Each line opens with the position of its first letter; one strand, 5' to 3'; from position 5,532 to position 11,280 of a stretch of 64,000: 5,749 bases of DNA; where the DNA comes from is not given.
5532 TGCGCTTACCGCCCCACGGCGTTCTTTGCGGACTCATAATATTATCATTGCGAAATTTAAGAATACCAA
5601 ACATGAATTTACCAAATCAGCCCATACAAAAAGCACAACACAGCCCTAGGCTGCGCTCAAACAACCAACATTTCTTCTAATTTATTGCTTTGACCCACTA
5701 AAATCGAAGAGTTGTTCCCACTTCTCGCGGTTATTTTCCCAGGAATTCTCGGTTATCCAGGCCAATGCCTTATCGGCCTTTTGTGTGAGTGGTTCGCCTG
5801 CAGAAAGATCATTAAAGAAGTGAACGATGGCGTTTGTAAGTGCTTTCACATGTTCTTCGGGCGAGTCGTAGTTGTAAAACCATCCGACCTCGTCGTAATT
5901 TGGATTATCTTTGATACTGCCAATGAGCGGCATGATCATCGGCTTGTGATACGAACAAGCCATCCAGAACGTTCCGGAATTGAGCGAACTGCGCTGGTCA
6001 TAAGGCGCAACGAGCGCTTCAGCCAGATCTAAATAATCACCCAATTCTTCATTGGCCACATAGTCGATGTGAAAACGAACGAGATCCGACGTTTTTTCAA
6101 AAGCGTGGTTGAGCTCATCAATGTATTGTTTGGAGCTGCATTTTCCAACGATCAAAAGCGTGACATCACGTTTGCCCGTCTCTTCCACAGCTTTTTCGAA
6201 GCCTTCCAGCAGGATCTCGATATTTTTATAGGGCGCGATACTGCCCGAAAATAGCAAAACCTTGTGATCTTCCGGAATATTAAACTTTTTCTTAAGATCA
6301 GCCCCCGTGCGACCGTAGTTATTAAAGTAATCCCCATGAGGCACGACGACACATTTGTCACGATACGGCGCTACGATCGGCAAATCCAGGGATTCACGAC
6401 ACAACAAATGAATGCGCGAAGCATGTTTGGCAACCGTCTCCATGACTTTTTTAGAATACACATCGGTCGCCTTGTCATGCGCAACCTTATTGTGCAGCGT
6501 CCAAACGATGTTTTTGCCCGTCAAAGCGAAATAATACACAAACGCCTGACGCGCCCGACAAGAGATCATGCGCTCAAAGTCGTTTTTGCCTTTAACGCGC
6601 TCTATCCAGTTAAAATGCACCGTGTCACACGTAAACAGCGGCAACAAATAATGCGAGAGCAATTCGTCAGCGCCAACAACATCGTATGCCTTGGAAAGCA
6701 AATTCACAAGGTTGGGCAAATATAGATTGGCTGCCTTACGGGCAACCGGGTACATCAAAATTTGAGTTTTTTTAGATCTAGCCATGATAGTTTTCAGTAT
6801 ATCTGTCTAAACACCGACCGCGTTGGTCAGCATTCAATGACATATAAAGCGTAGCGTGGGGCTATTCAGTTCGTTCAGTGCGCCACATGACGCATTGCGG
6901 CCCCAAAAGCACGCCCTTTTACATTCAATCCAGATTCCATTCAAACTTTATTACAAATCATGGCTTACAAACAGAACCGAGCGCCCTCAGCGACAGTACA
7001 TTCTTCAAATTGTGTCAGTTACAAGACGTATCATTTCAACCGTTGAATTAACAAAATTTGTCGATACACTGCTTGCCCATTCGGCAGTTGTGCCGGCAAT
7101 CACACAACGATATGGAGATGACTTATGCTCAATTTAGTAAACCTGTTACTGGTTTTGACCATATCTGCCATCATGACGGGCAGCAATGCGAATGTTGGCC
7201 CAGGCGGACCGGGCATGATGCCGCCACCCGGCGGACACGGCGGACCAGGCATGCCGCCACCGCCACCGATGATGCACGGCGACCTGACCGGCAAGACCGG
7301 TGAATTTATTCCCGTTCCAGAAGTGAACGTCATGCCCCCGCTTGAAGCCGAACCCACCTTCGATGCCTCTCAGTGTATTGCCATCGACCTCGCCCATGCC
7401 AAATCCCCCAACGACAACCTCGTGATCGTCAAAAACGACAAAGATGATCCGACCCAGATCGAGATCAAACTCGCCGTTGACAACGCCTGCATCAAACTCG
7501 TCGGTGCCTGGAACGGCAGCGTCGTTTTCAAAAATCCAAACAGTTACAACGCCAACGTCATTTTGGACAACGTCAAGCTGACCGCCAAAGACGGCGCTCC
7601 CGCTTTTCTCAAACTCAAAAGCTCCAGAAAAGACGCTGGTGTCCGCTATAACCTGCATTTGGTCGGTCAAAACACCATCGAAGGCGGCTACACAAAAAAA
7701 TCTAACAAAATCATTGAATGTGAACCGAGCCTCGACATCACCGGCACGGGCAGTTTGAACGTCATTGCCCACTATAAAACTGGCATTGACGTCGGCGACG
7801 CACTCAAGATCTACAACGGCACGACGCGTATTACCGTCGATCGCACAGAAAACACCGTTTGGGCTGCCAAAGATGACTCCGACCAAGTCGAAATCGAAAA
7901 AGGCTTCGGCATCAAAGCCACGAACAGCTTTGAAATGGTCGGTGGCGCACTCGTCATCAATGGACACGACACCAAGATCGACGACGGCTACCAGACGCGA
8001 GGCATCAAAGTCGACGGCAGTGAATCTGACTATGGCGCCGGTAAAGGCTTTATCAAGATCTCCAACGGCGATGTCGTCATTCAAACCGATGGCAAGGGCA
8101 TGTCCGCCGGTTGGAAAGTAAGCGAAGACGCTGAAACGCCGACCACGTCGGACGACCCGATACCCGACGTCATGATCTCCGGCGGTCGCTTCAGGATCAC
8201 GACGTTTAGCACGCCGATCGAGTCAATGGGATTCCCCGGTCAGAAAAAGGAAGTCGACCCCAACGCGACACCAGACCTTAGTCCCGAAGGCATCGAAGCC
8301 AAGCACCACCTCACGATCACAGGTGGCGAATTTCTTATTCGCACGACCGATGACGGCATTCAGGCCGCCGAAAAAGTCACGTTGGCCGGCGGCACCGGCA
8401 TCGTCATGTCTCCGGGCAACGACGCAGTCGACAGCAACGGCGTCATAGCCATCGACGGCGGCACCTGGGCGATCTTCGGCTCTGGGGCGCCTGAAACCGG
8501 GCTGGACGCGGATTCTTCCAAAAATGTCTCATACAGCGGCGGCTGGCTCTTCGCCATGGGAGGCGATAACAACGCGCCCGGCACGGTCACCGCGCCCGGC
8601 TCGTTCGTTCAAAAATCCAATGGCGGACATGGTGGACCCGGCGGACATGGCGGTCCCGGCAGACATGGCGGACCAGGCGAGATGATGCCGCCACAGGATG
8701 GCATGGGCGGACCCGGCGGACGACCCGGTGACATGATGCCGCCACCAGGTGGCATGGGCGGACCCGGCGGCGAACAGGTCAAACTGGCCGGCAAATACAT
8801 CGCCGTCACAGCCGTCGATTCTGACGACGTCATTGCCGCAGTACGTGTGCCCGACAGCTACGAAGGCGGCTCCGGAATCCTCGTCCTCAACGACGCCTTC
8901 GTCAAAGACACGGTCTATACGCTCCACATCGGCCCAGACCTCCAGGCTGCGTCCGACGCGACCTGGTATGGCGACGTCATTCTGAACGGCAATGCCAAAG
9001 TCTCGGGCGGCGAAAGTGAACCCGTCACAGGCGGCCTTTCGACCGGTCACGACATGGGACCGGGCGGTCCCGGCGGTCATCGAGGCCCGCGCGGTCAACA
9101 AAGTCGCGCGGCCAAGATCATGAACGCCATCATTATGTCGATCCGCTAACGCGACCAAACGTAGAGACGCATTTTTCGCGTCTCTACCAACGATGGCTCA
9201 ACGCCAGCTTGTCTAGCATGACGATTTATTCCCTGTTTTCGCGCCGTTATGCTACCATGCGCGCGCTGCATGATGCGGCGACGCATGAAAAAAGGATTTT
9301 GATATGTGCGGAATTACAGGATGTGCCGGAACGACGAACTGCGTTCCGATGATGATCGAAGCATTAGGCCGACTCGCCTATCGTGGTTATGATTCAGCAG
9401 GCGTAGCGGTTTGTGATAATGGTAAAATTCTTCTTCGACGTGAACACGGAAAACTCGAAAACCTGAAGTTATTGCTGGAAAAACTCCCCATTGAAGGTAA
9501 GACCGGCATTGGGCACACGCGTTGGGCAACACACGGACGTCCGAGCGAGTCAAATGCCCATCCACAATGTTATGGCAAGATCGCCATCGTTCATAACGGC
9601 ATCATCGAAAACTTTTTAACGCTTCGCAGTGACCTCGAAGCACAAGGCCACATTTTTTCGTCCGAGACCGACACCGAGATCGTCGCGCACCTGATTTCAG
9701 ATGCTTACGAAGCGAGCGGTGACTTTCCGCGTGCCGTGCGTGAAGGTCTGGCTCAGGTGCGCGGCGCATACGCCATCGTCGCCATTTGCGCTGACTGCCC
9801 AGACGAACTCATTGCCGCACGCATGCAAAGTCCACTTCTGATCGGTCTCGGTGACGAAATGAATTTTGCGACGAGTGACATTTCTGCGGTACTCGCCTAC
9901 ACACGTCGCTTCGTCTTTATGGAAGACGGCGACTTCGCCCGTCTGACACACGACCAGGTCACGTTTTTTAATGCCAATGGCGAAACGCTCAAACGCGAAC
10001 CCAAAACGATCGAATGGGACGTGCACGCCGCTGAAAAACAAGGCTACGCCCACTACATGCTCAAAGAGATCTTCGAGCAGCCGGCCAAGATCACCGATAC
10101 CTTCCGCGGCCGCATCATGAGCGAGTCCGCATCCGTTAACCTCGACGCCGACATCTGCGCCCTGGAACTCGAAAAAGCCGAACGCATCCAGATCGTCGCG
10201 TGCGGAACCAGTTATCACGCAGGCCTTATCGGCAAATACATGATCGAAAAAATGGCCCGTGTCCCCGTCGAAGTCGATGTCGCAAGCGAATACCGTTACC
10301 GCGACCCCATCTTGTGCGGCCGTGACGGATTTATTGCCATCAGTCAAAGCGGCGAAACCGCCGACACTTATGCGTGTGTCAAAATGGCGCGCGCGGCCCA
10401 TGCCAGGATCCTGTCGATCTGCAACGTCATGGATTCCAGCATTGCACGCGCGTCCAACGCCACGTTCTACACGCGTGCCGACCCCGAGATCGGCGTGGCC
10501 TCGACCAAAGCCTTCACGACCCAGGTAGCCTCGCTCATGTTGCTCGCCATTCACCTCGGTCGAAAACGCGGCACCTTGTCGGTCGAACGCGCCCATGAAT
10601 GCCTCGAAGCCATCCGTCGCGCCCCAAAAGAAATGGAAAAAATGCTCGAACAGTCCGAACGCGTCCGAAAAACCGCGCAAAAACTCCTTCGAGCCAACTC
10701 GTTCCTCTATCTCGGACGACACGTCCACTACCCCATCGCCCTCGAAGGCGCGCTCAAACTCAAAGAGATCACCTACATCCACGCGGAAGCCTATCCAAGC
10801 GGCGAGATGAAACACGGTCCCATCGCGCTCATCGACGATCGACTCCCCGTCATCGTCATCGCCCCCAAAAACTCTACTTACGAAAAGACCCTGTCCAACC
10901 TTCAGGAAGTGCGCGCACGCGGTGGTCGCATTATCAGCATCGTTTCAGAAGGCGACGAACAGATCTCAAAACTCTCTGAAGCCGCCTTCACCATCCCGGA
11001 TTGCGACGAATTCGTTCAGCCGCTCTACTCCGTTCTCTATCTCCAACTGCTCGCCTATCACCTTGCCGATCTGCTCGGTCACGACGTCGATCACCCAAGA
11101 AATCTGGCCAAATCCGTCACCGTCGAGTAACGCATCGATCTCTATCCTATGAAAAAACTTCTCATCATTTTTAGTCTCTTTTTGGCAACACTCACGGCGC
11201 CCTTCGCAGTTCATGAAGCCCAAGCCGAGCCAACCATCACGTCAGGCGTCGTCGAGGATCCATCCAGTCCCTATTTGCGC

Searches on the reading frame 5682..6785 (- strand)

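Call 36: search_protein_families(library=pfam, proteins=[window:5682-6785:-], max_evalue=0.0001)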
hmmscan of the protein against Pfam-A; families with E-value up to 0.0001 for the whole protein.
window:5682-6785:- (367 aa): 1 family
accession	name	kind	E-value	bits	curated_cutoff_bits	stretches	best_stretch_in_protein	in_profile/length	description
PF00534.26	Glycos_transf_1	-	1.8e-07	31.3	26.4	1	164-261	5-99/172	Glycosyl transferases group 1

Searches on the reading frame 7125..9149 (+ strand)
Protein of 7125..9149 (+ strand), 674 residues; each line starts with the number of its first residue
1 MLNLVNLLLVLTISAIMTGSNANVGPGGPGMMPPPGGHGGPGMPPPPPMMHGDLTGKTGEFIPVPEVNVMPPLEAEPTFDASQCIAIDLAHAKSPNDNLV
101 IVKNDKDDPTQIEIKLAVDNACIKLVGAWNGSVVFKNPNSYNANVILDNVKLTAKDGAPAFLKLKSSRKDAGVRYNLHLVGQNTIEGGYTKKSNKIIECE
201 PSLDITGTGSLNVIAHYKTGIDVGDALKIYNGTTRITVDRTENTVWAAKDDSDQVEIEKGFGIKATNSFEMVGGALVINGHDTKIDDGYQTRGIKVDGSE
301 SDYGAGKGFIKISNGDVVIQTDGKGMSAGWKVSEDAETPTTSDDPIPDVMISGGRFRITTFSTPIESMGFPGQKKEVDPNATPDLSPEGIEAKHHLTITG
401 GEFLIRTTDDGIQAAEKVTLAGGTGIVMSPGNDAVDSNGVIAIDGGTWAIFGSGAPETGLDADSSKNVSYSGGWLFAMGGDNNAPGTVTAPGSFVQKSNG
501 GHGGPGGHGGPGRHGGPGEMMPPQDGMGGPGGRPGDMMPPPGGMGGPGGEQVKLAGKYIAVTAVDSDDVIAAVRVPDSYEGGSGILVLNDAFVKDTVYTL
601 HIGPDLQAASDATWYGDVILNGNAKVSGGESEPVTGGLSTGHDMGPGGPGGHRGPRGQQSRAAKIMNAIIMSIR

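Call 12: search_protein_families(library=pfam, proteins=[window:7125-9149:+], max_evalue=0.001)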
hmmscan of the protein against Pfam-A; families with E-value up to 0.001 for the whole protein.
window:7125-9149:+ (674 aa): 1 family
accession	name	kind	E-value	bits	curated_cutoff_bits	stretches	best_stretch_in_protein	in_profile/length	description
PF14262.12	Cthe_2159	-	1.4e-29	103.6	25.8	1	127-425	17-254/262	Carbohydrate-binding domain-containing protein Cthe_2159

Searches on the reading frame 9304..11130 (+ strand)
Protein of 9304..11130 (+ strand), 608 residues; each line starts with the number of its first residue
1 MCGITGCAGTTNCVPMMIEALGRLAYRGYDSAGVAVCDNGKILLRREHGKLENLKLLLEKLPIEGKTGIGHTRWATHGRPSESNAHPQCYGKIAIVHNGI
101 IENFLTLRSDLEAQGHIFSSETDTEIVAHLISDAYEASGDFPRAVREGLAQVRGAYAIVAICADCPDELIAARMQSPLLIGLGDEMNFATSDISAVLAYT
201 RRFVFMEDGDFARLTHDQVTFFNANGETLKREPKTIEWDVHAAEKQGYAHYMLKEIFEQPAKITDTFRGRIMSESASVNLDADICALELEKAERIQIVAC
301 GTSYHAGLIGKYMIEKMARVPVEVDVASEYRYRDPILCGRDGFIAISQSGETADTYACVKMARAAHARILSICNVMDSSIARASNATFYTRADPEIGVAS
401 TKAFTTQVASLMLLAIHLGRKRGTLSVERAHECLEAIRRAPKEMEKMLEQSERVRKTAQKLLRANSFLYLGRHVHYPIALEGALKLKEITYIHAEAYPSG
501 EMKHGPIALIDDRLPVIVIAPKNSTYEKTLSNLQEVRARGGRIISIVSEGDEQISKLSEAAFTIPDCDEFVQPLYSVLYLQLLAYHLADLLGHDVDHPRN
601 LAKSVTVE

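Call 12: search_protein_families(library=pfam, proteins=[window:9304-11130:+], max_evalue=0.001)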
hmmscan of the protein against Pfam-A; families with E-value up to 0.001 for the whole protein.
window:9304-11130:+ (608 aa): 3 families
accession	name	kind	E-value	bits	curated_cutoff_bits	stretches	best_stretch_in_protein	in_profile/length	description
PF01380.27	SIS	-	2.9e-58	195.8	25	2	288-416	1-130/131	SIS domain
PF13522.11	GATase_6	-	2e-17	63.9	27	1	63-173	8-110/130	Glutamine amidotransferase domain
PF13537.11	GATase_7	-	2.1e-11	44.4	25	1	82-195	10-120/123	Glutamine amidotransferase domain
